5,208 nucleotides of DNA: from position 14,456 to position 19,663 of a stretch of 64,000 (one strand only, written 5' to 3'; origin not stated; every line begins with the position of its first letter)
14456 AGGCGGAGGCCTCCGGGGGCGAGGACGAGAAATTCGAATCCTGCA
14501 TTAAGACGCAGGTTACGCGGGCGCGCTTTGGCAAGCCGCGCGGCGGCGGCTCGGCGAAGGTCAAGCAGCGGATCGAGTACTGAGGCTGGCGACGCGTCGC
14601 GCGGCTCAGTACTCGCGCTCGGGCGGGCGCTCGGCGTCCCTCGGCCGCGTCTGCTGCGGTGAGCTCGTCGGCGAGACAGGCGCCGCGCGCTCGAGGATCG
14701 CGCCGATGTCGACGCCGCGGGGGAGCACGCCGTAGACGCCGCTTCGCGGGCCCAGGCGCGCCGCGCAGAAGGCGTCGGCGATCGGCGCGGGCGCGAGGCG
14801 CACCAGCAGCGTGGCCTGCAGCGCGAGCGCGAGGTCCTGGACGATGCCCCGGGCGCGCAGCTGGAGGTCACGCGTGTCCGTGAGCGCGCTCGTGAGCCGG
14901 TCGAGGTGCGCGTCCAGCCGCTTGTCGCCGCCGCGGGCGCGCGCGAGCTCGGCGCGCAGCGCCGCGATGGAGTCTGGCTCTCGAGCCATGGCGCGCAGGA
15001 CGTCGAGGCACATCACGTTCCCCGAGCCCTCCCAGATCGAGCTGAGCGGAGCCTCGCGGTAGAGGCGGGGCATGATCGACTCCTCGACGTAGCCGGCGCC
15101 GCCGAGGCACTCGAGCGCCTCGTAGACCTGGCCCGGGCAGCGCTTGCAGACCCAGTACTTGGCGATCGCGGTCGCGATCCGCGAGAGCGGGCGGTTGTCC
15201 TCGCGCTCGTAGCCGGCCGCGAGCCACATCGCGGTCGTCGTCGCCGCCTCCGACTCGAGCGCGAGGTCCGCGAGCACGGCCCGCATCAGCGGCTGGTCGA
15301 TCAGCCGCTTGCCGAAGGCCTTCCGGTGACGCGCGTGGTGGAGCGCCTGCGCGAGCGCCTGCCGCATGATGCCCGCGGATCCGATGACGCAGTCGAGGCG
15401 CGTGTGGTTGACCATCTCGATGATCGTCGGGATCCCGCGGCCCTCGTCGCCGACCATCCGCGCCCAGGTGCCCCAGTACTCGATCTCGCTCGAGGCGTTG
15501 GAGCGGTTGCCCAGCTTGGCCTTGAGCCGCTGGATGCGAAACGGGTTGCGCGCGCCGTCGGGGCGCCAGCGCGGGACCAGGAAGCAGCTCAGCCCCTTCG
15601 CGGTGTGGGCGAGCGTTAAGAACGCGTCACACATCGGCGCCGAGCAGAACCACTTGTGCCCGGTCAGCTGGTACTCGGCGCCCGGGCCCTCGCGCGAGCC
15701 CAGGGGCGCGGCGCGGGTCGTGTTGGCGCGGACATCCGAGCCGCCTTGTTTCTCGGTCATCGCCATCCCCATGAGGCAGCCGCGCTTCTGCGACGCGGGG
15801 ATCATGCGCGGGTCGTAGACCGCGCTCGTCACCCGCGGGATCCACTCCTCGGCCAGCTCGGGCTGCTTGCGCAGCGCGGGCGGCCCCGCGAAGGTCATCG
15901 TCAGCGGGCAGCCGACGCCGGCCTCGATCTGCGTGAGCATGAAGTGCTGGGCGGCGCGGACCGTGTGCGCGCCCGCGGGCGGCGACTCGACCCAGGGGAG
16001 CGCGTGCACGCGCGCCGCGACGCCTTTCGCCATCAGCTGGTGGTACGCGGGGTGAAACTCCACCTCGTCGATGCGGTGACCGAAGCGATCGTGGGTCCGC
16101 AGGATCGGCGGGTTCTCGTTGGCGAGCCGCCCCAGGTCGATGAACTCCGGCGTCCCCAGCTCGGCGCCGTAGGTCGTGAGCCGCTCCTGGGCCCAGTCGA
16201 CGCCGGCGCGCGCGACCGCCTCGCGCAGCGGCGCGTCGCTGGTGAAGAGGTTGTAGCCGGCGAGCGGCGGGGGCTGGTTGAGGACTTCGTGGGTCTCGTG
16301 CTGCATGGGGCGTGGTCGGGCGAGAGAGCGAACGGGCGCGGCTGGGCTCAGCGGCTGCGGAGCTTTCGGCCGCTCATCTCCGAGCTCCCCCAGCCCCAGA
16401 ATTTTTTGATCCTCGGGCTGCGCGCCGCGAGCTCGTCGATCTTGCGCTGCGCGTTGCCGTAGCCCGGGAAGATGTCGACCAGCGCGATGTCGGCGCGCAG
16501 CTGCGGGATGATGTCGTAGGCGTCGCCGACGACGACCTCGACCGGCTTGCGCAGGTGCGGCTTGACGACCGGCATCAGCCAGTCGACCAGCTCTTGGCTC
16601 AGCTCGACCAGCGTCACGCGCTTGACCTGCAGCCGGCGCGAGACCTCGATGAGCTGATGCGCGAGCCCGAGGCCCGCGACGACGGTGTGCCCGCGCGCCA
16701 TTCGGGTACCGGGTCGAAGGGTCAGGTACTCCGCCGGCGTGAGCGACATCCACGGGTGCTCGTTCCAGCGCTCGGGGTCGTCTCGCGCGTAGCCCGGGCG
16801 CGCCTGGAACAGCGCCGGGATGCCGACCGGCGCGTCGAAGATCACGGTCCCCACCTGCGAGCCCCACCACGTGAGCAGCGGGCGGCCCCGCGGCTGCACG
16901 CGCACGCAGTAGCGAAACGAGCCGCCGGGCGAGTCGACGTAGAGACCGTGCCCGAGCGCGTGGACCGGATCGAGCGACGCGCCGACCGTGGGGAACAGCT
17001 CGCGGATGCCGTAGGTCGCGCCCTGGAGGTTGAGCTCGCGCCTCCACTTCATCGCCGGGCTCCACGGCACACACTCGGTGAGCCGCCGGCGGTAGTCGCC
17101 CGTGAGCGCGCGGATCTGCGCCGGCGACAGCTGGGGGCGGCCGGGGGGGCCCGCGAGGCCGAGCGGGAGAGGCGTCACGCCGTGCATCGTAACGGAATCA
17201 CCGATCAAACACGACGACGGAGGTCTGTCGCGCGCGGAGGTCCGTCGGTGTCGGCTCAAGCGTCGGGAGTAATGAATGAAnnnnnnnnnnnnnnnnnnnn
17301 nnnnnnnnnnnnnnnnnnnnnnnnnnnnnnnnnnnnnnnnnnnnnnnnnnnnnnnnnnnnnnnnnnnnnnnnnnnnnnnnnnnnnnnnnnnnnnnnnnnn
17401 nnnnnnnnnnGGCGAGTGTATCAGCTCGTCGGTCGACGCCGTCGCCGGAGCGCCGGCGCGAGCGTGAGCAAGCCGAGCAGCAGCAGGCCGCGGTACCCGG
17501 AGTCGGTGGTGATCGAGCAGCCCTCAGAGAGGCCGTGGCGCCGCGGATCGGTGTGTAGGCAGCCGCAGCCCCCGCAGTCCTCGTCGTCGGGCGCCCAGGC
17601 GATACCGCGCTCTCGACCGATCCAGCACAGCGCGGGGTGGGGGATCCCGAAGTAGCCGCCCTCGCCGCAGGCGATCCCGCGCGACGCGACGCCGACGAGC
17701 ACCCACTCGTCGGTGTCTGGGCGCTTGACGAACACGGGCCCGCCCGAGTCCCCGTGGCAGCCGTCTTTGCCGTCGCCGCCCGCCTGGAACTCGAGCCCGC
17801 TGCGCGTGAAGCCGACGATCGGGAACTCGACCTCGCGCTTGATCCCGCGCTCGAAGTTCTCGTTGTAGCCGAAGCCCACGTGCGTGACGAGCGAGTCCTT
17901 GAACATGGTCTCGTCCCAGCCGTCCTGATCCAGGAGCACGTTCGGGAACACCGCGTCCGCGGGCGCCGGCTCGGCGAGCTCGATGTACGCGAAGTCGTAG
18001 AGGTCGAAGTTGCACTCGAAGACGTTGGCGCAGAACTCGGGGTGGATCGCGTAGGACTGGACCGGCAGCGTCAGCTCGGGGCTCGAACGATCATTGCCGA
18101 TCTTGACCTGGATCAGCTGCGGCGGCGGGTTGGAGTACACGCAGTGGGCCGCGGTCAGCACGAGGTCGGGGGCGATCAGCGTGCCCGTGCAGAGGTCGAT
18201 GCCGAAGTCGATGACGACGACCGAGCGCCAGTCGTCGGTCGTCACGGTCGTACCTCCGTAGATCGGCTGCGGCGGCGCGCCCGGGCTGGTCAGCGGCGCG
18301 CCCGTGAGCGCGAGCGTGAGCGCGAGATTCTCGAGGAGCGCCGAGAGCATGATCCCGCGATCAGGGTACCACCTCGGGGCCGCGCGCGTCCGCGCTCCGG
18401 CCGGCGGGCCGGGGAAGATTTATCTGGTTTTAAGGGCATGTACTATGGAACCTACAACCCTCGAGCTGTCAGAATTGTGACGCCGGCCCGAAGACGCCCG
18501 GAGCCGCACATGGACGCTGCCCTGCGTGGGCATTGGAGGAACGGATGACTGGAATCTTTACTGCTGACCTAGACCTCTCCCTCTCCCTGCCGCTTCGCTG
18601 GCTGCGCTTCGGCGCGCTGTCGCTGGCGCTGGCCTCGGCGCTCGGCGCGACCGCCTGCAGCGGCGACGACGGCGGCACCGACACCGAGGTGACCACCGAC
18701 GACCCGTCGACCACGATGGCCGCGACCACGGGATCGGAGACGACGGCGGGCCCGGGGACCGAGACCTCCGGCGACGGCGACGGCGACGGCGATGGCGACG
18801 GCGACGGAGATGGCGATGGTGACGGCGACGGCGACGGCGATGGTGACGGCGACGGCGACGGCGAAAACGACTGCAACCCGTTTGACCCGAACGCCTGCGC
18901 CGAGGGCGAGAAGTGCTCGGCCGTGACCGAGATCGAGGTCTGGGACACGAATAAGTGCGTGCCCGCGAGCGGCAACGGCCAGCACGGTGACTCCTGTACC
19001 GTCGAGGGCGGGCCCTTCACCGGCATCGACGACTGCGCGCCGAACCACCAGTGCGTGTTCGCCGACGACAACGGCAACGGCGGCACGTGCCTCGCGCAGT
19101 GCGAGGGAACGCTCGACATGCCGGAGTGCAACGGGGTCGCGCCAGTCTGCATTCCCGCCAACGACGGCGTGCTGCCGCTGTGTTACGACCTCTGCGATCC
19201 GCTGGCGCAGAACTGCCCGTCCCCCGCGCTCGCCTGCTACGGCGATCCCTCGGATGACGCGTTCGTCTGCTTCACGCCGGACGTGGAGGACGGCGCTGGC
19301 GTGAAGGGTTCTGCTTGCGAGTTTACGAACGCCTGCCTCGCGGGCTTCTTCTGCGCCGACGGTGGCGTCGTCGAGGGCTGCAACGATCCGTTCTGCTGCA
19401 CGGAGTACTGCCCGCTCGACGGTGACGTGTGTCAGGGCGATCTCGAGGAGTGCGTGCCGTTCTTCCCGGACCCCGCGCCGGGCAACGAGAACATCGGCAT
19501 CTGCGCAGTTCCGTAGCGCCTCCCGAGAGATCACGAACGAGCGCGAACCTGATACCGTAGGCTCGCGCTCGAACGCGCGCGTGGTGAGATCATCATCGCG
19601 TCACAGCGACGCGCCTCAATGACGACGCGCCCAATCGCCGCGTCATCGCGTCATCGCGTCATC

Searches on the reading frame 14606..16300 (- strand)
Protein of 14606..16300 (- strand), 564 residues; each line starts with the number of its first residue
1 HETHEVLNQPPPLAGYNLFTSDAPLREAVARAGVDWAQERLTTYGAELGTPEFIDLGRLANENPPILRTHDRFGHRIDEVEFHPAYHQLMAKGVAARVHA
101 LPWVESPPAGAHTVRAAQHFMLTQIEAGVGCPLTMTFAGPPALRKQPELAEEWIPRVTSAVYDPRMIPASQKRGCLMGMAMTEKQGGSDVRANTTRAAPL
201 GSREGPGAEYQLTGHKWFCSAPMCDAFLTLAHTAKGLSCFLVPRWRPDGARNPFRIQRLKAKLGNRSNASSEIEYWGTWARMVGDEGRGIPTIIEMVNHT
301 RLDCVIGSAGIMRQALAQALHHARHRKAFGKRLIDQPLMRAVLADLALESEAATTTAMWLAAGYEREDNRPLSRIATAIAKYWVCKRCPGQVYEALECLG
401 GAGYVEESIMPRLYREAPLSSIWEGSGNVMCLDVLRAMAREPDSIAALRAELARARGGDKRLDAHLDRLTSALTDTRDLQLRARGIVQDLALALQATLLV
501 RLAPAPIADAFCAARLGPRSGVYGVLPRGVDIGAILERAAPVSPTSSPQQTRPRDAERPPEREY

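Call 9: search_protein_families(library=pfam, proteins=[window:14606-16300:-], max_evalue=0.001)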
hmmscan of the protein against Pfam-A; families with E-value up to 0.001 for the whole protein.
window:14606-16300:- (564 aa): 5 families
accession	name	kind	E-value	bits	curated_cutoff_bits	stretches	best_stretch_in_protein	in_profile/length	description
PF18158.6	AidB_N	-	8.9e-62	208.2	22.9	1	8-164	1-156/156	Adaptive response protein AidB N-terminal domain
PF00441.29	Acyl-CoA_dh_1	-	1.7e-33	116.3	22.4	1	287-438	1-149/150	Acyl-CoA dehydrogenase, C-terminal domain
PF02770.24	Acyl-CoA_dh_M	-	6.9e-15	55.4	33.3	1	178-274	1-93/97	Acyl-CoA dehydrogenase, middle domain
PF08028.16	Acyl-CoA_dh_2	-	1.9e-09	38.4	22.7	1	310-417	9-123/134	Acyl-CoA dehydrogenase, C-terminal domain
PF22924.1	ACOX_C_alpha1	-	1.1e-06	28.9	27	1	371-438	101-168/169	Acyl-CoA oxidase, C-alpha1 domain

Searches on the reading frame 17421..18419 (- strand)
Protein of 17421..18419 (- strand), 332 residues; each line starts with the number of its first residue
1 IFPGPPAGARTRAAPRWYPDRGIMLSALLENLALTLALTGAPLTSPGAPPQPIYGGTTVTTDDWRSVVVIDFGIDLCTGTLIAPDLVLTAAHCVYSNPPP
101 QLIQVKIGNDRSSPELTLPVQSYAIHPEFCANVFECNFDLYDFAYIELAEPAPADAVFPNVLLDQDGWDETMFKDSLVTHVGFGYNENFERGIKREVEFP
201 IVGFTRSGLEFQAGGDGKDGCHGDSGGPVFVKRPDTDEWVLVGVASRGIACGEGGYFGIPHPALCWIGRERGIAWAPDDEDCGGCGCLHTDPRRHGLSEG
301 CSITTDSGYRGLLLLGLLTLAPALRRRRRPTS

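Call 9: search_protein_families(library=pfam, proteins=[window:17421-18419:-], max_evalue=0.001)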
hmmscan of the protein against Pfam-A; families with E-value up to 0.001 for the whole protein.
window:17421-18419:- (332 aa): 2 families
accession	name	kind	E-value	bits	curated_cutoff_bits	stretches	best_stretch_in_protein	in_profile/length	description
PF00089.32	Trypsin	-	1.5e-23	84.2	20.6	1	53-259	1-209/220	Trypsin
PF13365.12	Trypsin_2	-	0.00017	22.8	27.6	1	77-235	1-136/144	Trypsin-like peptidase domain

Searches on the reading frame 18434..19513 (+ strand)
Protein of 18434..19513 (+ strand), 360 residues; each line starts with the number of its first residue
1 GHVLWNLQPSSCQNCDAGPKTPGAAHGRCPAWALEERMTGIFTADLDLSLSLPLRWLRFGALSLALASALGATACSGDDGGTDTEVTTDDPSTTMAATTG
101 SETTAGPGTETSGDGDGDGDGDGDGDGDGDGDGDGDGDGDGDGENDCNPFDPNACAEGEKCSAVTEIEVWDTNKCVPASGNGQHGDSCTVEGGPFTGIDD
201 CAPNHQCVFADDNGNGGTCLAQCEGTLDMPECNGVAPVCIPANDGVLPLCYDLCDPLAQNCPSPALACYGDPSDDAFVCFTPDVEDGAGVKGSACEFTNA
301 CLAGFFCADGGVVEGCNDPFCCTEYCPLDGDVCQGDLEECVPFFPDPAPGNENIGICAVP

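Call 9: search_protein_families(library=pfam, proteins=[window:18434-19513:+], max_evalue=0.001)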
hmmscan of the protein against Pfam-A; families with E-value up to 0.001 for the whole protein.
window:18434-19513:+ (360 aa): 1 family
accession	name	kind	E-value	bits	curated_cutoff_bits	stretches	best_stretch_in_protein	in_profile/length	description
PF22807.2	TrAA12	-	2.6e-07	29.8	30.9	1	111-148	385-422/463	TrAA12-like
